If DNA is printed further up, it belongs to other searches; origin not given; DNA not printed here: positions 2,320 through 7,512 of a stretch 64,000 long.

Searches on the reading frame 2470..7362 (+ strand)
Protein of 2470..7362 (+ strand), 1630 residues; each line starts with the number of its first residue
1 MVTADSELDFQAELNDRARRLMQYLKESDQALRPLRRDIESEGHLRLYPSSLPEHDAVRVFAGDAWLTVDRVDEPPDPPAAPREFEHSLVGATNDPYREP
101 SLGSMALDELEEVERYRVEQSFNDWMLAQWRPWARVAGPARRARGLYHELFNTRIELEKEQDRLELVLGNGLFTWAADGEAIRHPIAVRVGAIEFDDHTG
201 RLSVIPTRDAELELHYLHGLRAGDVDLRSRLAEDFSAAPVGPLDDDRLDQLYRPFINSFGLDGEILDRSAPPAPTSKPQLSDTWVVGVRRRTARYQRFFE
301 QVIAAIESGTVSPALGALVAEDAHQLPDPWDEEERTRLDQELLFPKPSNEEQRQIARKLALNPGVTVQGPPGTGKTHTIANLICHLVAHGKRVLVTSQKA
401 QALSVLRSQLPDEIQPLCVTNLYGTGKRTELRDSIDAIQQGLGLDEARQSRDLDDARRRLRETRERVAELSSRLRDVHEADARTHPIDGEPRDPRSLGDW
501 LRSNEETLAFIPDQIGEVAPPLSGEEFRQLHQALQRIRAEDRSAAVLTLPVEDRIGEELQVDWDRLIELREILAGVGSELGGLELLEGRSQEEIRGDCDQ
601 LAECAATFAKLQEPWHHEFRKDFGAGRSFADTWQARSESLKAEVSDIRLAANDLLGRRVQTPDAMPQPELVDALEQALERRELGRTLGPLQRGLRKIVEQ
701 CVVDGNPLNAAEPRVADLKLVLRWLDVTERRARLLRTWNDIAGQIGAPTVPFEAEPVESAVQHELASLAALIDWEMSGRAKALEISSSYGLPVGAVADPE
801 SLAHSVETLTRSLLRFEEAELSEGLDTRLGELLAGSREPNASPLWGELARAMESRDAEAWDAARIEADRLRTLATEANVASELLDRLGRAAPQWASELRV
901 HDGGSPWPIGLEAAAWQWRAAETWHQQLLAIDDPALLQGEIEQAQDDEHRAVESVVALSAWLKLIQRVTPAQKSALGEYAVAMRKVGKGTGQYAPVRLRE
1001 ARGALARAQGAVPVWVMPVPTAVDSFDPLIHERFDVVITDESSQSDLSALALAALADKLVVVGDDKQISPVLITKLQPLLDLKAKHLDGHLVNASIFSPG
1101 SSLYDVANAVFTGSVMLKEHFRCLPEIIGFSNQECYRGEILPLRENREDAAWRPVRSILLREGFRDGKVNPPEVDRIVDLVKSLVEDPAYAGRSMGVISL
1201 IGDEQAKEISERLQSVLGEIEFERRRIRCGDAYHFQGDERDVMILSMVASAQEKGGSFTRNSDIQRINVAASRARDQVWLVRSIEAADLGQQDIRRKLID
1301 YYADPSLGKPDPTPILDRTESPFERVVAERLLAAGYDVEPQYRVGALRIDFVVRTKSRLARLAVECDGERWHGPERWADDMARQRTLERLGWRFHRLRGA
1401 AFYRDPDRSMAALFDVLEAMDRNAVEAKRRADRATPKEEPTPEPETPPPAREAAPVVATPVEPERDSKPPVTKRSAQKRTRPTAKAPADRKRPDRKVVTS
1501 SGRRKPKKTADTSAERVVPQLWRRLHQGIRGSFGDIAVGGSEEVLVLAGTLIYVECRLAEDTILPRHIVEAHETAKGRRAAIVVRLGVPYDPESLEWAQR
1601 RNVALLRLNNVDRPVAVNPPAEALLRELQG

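Call 50: search_protein_families(library=pfam, proteins=[window:2470-7362:+], max_evalue=0.1)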
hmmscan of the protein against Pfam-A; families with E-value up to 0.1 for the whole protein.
window:2470-7362:+ (1630 aa): 18 families
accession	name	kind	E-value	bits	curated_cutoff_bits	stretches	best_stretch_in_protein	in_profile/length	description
PF18741.7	MTES_1575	-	1.2e-29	102.6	38.2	1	1323-1416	1-95/96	REase_MTES_1575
PF13087.12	AAA_12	-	5.2e-18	65.8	27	1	1114-1281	17-191/195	AAA domain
PF13086.12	AAA_11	-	2.3e-15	57.5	27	2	348-457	2-123/257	AAA domain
PF13604.12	AAA_30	-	1e-10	42.1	27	1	349-410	3-66/191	AAA domain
PF13245.12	AAA_19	-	1.7e-07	31.9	25.1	1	352-413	1-64/134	AAA domain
PF12867.12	DinB_2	-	0.0001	23.2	24.8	1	373-502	27-115/128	DinB superfamily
PF20720.3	nSTAND3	-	0.00012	22.2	27.2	1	351-406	6-61/155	Novel STAND NTPase 3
PF00580.27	UvrD-helicase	-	0.00014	22.1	23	1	349-390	2-41/271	UvrD/REP helicase N-terminal domain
PF04480.18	DUF559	-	0.00031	21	20.6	1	1335-1417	32-108/109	Protein of unknown function (DUF559)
PF13401.12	AAA_22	-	0.0015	19.3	27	1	366-437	9-74/130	AAA domain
PF04471.18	Mrr_cat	-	0.0069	16.9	21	0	1322-1366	8-54/115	Restriction endonuclease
PF01443.25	Viral_helicase1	-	0.0071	16.6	21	0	366-399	2-36/228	Viral superfamily 1 RNA helicase core domain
PF13191.12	AAA_16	-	0.012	16.6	32.6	1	363-472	25-128/167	AAA ATPase domain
PF05127.21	NAT10_TcmA_helicase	-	0.022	15.1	22.7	1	367-421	2-57/176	RNA cytidine acetyltransferase NAT10/TcmA, helicase domain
PF03308.22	MeaB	-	0.026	14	23.1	1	365-395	36-66/273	Methylmalonyl Co-A mutase-associated GTPase MeaB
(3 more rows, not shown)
